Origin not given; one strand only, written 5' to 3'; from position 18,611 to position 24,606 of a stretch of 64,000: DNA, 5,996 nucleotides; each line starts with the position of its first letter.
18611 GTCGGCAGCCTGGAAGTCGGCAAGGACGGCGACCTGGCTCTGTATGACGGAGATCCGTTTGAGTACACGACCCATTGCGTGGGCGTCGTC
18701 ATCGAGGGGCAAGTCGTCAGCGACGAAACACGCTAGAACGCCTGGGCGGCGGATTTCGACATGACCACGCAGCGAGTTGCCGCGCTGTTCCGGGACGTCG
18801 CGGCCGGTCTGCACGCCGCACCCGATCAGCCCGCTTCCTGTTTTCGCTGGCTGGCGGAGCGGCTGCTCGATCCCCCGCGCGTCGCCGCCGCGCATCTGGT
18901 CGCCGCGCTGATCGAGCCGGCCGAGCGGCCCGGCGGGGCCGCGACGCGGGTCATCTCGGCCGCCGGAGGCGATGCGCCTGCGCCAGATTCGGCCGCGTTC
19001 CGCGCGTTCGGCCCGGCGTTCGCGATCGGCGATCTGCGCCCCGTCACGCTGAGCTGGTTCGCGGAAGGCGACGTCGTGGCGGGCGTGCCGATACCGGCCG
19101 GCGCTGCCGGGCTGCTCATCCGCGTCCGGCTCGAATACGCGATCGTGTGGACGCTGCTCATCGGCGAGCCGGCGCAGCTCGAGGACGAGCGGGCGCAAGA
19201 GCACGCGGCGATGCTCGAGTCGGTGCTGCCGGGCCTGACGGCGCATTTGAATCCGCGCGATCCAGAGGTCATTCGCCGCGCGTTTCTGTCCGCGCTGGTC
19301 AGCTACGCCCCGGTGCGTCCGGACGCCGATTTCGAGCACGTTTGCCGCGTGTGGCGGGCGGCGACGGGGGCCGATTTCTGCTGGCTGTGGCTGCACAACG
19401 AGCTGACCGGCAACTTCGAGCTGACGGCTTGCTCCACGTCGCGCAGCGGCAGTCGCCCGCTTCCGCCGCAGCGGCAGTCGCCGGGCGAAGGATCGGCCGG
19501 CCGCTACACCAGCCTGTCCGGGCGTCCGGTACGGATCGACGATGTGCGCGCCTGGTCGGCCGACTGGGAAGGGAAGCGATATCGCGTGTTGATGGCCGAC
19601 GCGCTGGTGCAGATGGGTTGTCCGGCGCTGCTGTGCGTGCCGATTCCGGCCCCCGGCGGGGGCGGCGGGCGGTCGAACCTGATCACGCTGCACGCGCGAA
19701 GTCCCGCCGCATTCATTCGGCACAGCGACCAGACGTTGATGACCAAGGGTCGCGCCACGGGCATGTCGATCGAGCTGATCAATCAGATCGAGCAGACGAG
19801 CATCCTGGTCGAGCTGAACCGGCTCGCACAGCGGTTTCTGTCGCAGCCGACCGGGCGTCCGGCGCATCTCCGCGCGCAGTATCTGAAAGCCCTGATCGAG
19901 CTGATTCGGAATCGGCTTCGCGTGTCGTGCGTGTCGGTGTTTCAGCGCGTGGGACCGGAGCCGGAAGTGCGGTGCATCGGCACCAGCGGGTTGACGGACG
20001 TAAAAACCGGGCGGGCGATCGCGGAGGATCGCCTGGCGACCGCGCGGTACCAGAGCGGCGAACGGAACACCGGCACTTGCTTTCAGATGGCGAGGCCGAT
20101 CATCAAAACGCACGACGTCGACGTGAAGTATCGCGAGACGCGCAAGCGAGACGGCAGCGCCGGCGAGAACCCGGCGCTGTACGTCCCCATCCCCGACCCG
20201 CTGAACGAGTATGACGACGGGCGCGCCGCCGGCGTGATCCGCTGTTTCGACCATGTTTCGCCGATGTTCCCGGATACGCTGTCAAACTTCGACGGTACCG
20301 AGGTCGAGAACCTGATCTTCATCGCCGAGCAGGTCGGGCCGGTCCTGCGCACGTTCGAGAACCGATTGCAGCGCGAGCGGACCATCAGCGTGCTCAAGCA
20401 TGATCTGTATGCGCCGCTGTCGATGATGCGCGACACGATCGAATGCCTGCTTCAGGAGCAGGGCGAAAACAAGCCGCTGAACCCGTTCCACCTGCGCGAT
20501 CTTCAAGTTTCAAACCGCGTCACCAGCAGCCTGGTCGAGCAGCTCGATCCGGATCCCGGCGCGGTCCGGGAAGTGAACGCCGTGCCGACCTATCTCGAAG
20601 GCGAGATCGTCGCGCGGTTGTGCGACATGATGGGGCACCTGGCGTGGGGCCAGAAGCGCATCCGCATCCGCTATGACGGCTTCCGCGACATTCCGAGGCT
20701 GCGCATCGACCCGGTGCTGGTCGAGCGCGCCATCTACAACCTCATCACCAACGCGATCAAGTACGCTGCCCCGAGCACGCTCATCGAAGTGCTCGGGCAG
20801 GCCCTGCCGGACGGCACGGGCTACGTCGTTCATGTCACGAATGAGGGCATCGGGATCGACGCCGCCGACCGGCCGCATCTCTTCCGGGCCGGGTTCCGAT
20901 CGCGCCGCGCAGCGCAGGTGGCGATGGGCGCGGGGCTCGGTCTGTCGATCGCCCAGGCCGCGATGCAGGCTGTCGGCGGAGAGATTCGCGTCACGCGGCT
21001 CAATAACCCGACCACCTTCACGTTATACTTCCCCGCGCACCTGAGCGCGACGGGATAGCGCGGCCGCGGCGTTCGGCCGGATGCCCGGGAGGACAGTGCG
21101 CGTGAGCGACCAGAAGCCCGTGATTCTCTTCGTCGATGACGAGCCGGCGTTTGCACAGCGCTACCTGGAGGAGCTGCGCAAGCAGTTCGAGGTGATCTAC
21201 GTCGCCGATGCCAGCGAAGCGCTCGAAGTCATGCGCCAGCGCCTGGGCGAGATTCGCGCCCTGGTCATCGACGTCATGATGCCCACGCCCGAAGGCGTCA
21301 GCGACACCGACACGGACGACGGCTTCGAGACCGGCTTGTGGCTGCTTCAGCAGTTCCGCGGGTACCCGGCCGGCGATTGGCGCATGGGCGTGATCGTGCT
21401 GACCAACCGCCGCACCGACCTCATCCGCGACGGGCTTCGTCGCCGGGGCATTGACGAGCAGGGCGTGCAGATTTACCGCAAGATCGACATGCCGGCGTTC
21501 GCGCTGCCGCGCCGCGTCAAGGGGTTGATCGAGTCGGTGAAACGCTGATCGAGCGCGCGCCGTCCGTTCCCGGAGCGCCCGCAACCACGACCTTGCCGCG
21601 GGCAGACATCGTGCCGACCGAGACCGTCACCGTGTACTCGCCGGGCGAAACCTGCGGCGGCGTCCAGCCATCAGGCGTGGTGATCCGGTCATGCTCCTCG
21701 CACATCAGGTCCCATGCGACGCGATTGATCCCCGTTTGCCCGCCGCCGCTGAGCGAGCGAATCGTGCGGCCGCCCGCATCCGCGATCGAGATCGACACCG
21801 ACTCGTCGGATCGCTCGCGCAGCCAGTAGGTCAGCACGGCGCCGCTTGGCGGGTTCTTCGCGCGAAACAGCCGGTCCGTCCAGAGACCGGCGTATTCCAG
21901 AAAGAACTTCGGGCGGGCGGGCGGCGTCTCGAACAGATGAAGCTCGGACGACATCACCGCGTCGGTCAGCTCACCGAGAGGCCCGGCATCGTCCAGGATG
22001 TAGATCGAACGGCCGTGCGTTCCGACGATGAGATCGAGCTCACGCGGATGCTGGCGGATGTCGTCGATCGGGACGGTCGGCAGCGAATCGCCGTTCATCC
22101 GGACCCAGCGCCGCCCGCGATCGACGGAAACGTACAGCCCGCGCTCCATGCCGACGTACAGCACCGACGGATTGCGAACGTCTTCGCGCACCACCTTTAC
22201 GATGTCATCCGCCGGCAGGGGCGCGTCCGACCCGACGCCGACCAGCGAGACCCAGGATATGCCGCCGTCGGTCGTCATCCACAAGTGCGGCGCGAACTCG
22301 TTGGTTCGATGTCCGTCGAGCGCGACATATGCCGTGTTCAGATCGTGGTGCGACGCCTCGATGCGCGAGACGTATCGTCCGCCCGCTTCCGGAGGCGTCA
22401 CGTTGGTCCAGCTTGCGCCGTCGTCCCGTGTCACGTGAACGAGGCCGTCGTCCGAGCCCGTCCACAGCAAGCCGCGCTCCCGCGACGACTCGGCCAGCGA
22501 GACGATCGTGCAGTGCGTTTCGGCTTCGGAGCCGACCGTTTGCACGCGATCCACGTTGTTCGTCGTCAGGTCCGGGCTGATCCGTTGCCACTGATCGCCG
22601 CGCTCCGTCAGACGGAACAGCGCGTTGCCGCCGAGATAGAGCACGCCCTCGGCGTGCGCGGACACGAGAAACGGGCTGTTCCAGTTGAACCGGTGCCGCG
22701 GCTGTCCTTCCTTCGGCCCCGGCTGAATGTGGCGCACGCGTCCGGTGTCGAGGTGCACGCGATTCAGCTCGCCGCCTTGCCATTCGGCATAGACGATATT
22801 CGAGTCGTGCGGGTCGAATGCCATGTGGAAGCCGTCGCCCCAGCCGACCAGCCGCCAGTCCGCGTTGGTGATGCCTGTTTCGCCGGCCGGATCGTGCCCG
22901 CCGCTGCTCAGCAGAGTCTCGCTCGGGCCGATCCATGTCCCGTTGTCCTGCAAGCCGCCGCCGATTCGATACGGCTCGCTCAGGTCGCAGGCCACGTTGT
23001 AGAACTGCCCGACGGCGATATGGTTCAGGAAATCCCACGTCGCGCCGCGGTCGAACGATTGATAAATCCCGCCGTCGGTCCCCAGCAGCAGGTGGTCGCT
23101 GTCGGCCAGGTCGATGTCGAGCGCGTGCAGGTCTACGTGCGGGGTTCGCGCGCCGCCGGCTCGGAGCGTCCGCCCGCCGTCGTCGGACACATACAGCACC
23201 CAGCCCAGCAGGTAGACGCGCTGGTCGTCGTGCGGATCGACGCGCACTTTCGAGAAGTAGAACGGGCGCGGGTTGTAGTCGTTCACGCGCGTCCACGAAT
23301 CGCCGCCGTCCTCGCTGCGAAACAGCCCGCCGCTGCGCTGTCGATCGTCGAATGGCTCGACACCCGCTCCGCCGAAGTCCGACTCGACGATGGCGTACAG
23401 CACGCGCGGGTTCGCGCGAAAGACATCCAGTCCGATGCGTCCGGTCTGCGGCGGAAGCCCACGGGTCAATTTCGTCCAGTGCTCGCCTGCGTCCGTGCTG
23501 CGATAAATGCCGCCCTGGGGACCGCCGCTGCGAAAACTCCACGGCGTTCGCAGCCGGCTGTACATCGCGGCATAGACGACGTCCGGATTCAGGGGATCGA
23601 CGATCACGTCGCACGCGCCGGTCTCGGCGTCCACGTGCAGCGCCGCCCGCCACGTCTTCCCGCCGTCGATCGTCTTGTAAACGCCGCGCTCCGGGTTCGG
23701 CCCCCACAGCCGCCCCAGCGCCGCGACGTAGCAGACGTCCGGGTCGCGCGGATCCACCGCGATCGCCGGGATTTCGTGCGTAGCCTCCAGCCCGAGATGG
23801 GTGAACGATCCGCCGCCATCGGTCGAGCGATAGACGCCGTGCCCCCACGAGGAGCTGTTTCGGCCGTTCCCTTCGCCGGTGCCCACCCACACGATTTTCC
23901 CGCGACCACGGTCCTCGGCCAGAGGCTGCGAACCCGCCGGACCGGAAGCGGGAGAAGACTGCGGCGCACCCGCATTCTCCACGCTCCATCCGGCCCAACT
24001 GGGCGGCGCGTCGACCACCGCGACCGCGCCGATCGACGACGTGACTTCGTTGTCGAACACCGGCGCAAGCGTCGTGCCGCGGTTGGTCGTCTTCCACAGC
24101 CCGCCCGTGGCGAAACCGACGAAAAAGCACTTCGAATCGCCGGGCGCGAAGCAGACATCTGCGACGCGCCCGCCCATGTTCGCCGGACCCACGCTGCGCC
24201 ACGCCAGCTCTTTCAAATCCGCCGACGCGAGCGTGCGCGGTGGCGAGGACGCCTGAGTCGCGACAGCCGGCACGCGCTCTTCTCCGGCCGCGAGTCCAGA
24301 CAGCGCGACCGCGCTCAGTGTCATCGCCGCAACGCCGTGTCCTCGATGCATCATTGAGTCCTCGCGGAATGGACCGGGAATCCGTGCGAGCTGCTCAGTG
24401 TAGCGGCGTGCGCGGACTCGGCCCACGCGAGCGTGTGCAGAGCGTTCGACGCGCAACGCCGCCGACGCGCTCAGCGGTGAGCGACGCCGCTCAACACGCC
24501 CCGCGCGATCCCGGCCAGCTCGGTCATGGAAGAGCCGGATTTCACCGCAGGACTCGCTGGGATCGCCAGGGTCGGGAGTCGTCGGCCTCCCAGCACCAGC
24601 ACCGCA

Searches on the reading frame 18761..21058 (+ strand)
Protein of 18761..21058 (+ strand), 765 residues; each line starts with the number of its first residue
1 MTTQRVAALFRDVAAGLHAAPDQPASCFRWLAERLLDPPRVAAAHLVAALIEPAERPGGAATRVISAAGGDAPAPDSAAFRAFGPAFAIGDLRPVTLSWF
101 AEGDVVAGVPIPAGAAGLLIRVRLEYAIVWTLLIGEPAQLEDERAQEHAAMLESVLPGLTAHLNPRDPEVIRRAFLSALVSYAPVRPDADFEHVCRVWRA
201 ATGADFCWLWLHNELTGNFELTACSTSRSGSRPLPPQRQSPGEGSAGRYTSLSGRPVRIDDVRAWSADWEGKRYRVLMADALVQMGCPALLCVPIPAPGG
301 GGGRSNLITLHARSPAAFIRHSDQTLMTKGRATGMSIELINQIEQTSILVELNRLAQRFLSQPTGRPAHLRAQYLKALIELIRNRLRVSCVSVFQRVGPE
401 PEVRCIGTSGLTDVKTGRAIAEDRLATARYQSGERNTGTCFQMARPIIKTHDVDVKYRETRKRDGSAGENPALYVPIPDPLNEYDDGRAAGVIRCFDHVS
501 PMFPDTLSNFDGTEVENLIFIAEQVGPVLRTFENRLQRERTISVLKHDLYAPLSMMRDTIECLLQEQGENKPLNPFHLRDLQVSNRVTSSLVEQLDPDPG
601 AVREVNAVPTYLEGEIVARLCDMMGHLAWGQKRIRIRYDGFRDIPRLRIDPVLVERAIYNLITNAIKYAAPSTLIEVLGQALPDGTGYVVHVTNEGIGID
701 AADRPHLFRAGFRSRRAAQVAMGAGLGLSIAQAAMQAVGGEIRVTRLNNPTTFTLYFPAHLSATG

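Call 8: search_protein_families(library=pfam, proteins=[window:18761-21058:+], max_evalue=0.00001)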
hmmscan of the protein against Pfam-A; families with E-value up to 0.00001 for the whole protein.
window:18761-21058:+ (765 aa): 2 families
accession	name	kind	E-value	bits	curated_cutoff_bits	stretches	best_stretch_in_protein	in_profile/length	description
PF02518.31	HATPase_c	-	3.5e-20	72.9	26.4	1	650-759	2-109/111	Histidine kinase-, DNA gyrase B-, and HSP90-like ATPase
PF01590.32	GAF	-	1.8e-08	35.4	22.4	0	191-301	6-98/133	GAF domain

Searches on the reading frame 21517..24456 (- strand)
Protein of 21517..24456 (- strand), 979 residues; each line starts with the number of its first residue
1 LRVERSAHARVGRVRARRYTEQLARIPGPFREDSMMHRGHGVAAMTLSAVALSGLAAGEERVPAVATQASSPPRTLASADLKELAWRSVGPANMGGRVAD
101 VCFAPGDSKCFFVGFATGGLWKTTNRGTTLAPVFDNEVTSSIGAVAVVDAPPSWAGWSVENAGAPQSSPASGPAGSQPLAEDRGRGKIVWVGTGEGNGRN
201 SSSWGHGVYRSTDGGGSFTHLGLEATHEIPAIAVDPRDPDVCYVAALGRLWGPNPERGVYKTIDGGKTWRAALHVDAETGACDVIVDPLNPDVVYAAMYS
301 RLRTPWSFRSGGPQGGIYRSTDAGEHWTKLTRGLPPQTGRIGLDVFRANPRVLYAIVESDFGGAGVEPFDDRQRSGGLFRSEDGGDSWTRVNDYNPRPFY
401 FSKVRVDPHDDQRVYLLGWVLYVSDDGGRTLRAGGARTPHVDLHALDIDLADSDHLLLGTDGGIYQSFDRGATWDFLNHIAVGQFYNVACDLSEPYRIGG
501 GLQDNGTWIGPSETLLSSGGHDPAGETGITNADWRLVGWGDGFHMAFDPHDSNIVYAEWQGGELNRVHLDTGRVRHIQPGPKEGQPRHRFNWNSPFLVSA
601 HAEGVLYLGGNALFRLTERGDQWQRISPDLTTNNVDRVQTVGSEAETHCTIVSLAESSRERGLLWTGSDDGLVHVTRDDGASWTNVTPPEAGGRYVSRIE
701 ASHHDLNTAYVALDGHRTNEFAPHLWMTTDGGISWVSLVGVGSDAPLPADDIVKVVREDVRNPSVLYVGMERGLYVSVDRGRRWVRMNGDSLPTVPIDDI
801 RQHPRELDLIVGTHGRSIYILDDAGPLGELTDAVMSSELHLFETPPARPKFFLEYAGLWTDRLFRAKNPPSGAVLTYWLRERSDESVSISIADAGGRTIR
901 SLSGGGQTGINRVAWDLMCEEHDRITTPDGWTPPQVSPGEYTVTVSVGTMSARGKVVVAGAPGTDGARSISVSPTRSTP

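Call 8: search_protein_families(library=pfam, proteins=[window:21517-24456:-], max_evalue=0.00001)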
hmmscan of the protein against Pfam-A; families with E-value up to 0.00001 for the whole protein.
window:21517-24456:- (979 aa): 2 families
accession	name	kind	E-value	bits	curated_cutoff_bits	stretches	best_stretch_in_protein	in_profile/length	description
PF15902.12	Sortilin-Vps10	-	2e-23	83.4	33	2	208-332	3-114/446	Sortilin, neurotensin receptor 3,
PF02012.26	BNR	-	7.4e-07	28.7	27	0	260-270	1-11/12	BNR/Asp-box repeat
